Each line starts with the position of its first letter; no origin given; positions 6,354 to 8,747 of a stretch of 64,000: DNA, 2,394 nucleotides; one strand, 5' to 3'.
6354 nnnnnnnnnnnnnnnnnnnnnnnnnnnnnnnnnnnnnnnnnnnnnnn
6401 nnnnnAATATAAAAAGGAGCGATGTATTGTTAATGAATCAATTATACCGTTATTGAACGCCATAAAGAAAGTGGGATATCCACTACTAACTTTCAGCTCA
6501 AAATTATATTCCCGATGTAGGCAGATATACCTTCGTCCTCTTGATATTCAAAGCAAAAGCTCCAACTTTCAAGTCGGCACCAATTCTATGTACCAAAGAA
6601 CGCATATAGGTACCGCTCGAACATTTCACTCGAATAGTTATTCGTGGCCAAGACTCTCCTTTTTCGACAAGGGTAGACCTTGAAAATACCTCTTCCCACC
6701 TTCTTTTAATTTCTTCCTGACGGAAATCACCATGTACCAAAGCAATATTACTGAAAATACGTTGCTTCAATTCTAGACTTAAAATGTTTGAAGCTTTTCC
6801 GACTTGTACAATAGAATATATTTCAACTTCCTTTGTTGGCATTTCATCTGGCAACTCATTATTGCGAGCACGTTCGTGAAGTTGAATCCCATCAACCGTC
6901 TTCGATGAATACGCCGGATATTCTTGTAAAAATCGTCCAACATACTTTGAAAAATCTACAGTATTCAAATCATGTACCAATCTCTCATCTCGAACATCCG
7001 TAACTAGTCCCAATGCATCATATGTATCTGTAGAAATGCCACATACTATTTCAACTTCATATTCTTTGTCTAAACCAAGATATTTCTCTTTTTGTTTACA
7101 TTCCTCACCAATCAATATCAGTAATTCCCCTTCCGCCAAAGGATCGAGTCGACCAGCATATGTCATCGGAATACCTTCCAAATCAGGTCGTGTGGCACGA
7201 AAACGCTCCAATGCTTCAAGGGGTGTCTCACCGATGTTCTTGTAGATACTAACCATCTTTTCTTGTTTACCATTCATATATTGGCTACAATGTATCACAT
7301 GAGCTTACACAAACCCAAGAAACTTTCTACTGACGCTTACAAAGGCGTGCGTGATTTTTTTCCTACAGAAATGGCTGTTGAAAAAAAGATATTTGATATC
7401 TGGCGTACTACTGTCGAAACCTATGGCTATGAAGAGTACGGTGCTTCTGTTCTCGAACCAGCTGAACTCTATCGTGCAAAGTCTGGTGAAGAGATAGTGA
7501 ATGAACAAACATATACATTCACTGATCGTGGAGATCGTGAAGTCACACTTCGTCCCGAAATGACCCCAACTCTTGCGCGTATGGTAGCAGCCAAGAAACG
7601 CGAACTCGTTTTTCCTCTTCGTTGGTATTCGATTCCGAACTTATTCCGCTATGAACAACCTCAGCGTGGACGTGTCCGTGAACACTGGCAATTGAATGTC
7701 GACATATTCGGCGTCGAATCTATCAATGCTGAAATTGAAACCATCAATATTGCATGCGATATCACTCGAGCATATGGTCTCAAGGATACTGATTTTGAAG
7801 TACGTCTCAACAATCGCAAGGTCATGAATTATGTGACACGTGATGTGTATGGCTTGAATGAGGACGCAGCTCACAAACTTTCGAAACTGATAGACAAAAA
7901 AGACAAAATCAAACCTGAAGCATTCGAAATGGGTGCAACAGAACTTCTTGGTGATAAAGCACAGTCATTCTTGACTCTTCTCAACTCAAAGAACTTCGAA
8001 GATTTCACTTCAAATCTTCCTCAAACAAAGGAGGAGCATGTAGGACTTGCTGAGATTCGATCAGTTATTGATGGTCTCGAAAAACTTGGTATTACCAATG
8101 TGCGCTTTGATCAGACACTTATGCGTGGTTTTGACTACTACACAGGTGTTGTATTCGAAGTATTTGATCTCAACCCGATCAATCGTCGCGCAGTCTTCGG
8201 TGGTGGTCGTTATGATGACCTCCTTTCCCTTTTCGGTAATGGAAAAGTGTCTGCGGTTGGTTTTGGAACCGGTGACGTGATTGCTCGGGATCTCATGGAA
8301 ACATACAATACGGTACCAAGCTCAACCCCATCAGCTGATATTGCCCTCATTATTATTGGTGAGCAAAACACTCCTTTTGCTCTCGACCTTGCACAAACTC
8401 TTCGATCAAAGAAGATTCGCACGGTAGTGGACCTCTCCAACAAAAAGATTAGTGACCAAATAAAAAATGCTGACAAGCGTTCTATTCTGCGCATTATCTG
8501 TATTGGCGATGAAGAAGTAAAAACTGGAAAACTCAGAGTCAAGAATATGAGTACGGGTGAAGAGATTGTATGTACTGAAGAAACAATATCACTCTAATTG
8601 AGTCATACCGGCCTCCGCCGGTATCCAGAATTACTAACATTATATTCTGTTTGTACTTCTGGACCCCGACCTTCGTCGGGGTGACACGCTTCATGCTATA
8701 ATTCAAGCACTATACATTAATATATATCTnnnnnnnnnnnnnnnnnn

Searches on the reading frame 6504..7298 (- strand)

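Call 67: search_protein_families(library=pfam, proteins=[window:6504-7298:-], max_evalue=0.00001)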
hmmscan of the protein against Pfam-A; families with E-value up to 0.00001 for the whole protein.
window:6504-7298:- (264 aa): 1 family
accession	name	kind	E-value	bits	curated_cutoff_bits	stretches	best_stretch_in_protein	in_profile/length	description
PF01509.24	TruB_N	-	4.9e-24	85.8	27.3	1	46-175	10-139/149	TruB family pseudouridylate synthase (N terminal domain)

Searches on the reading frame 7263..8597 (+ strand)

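Call 67: search_protein_families(library=pfam, proteins=[window:7263-8597:+], max_evalue=0.00001)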
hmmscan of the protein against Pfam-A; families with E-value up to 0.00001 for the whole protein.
window:7263-8597:+ (444 aa): 3 families
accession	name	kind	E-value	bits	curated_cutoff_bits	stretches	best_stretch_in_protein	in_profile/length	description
PF13393.11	tRNA-synt_His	-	3.3e-45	155.1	25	1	28-334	1-301/308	Histidyl-tRNA synthetase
PF03129.25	HGTP_anticodon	-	1.3e-13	51.4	21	1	360-435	2-80/94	Anticodon binding domain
PF00587.30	tRNA-synt_2b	-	3.1e-09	37.6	29.3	1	84-185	1-106/179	tRNA synthetase class II core domain (G, H, P, S and T)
